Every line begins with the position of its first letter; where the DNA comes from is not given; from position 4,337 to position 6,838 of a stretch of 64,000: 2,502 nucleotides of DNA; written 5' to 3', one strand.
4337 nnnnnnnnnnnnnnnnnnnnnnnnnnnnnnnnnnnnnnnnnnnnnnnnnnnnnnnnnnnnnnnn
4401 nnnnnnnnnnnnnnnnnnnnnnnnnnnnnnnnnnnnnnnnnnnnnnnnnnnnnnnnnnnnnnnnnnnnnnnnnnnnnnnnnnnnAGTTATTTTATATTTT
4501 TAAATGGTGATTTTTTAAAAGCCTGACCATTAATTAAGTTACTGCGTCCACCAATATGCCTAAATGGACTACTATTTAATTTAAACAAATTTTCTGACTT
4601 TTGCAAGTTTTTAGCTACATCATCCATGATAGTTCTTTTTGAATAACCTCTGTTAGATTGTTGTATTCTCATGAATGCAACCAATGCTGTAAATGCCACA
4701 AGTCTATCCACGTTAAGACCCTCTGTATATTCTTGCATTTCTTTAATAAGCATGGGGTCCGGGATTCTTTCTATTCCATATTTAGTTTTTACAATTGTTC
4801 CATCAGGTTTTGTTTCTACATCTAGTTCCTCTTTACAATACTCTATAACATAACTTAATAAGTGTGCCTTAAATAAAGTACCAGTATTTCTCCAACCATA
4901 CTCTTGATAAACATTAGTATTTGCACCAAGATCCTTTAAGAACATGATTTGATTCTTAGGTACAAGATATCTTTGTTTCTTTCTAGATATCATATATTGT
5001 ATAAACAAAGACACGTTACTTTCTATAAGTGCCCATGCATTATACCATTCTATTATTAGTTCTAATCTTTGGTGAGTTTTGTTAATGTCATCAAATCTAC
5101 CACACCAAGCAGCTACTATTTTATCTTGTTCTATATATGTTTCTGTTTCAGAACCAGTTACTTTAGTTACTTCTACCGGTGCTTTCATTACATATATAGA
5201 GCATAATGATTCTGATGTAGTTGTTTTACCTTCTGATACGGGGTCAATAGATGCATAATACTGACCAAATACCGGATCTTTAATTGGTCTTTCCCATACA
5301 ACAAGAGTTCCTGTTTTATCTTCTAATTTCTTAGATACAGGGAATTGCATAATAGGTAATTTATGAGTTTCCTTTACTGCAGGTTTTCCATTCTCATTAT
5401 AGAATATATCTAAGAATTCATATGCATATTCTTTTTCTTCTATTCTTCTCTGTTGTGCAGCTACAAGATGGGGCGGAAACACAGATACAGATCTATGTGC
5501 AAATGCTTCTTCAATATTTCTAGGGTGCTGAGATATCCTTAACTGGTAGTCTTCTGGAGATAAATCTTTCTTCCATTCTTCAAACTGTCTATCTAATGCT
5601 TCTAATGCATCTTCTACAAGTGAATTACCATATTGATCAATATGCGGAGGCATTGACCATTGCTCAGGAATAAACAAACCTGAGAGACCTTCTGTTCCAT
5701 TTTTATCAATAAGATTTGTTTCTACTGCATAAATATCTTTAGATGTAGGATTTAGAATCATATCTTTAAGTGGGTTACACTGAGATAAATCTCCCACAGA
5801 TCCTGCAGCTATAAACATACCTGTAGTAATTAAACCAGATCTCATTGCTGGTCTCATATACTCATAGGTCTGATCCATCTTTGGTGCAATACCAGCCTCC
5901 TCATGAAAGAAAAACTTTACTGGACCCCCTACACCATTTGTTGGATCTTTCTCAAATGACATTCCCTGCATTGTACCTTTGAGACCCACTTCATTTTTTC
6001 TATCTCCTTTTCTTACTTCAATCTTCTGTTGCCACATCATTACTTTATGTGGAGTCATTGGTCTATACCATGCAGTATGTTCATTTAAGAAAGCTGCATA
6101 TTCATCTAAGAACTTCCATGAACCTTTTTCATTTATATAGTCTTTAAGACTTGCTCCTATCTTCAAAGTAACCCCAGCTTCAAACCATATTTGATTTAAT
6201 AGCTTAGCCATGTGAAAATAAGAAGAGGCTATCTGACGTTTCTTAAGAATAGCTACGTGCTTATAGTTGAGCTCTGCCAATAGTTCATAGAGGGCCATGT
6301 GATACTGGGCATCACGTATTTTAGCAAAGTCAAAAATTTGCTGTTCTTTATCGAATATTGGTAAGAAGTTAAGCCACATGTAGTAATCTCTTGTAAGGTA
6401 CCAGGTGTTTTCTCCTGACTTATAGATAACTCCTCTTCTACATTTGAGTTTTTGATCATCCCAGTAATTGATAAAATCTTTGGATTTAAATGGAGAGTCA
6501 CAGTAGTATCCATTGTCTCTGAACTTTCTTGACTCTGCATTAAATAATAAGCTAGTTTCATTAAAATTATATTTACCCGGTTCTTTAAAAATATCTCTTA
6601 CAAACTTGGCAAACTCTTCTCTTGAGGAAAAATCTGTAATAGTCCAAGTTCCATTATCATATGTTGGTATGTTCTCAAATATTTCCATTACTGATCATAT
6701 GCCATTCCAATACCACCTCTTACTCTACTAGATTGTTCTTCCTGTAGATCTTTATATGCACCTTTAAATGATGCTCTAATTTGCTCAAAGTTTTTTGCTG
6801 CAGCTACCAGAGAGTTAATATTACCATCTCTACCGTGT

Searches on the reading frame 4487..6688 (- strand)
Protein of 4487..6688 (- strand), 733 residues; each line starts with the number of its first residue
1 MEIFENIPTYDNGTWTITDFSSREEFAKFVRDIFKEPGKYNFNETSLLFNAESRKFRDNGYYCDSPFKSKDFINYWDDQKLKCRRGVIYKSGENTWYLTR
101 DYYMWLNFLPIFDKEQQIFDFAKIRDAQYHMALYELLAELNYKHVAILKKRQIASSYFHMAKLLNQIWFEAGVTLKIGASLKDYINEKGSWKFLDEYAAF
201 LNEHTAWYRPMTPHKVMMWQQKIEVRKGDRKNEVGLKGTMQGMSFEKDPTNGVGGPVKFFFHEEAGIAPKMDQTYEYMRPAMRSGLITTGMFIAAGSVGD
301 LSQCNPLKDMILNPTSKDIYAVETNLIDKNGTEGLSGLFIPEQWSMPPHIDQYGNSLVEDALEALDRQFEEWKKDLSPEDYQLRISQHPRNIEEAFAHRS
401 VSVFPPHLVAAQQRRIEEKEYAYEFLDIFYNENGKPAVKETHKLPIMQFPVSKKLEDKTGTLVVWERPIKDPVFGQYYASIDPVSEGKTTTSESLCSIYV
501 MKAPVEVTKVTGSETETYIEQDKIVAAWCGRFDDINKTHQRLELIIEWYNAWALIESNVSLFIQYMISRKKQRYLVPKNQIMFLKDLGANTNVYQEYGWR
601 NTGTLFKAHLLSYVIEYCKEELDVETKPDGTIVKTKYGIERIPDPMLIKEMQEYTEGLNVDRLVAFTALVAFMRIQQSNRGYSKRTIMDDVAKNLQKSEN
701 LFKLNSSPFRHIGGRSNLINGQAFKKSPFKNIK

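Call 8: search_protein_families(library=phrogs, proteins=[window:4487-6688:-], max_evalue=0.001)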
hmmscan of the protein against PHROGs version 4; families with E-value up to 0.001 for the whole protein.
window:4487-6688:- (733 aa): 1 family
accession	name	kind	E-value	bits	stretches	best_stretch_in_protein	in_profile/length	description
phrog_6681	-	head and packaging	1.7e-60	206.2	1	59-696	78-743/758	terminase large subunit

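Call 14: search_dna_similar(query=window:4487-6688:-, collection=phages, mode=protein, max_rows=15)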
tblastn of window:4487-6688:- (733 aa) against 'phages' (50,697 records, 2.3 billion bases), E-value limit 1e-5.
Records with a match: 133; places in all: 133; records where one place covers at least 80% of the query: 97.
Best place of each record, by identity: <60% 133.
By first word of the organism name: uncultured 49; Bacteroides 30; Flavobacterium 29; Bacteriophage 7; Cellulophaga 7; Azobacteroides 2; IAS 2; Bohxovirus 1; Dulem 1; Kehishuvirus 1; and 4 more.
By host as written in the record: - 59; Bacteroides intestinalis DSM 108646 25; Flavobacterium psychrophilum 950106-1/1 12; Flavobacterium psychrophilum strain FPS-D10 3; Flavobacterium psychrophilum 020612-2/1 3; Flavobacterium psychrophilum FPS-D15 2; Flavobacterium psychrophilum FPS-D10 2; Flavobacterium psychrophilum strain FPS-D15 2; and 17 more.
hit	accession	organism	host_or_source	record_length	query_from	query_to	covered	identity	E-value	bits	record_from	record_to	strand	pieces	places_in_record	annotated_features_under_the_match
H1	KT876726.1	Flavobacterium phage FpV21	Flavobacterium psychrophilum 950106-1/1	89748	45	726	93%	23.7%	4e-27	124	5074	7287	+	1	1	hypothetical protein (x2)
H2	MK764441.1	Flavobacterium phage FPSV-F12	Flavobacterium psychrophilum 950106-1/1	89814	45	726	93%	23.7%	4e-27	124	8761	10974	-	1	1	hypothetical protein (x2)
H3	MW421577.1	Flavobacterium phage FPSV-S30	Flavobacterium psychrophilum strain ...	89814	45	726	93%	23.7%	4e-27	124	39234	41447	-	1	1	record has no annotation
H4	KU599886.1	Flavobacterium phage Fpv20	Flavobacterium psychrophilum 950106-1/1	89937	45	726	93%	23.7%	4e-27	124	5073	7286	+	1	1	hypothetical protein (x2)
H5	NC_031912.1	Flavobacterium phage Fpv20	Flavobacterium psychrophilum 950106-1/1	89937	45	726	93%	23.7%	4e-27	124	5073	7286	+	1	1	terminase large subunit | portal protein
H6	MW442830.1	Flavobacterium phage FPSV-D18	Flavobacterium psychrophilum FPS-D8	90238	45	726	93%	23.6%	5e-27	124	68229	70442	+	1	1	record has no annotation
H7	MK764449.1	Flavobacterium phage FPSV-S29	Flavobacterium psychrophilum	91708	45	726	93%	23.5%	4e-27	124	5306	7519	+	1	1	hypothetical protein (x2)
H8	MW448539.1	Flavobacterium phage FPSV-D24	Flavobacterium psychrophilum strain ...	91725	45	726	93%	23.5%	4e-27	124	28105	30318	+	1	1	record has no annotation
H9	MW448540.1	Flavobacterium phage FPSV-D25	Flavobacterium psychrophilum strain ...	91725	45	726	93%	23.5%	4e-27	124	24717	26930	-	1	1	record has no annotation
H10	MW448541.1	Flavobacterium phage FPSV-D27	Flavobacterium psychrophilum strain ...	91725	45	726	93%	23.5%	4e-27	124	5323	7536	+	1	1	record has no annotation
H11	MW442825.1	Flavobacterium phage FPSV-D5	Flavobacterium psychrophilum FPS-D15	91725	45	726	93%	23.5%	4e-27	124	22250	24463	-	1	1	record has no annotation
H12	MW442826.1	Flavobacterium phage FPSV-D9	Flavobacterium psychrophilum FPS-D15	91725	45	726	93%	23.5%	4e-27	124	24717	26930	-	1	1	record has no annotation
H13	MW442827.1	Flavobacterium phage FPSV-D12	Flavobacterium psychrophilum FPS-D2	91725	45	726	93%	23.5%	4e-27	124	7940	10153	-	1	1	record has no annotation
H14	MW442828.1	Flavobacterium phage FPSV-D13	Flavobacterium psychrophilum FPS-D10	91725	45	726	93%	23.5%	4e-27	124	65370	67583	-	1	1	record has no annotation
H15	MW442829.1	Flavobacterium phage FPSV-D16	Flavobacterium psychrophilum FPS-D10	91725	45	726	93%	23.5%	4e-27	124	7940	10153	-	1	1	record has no annotation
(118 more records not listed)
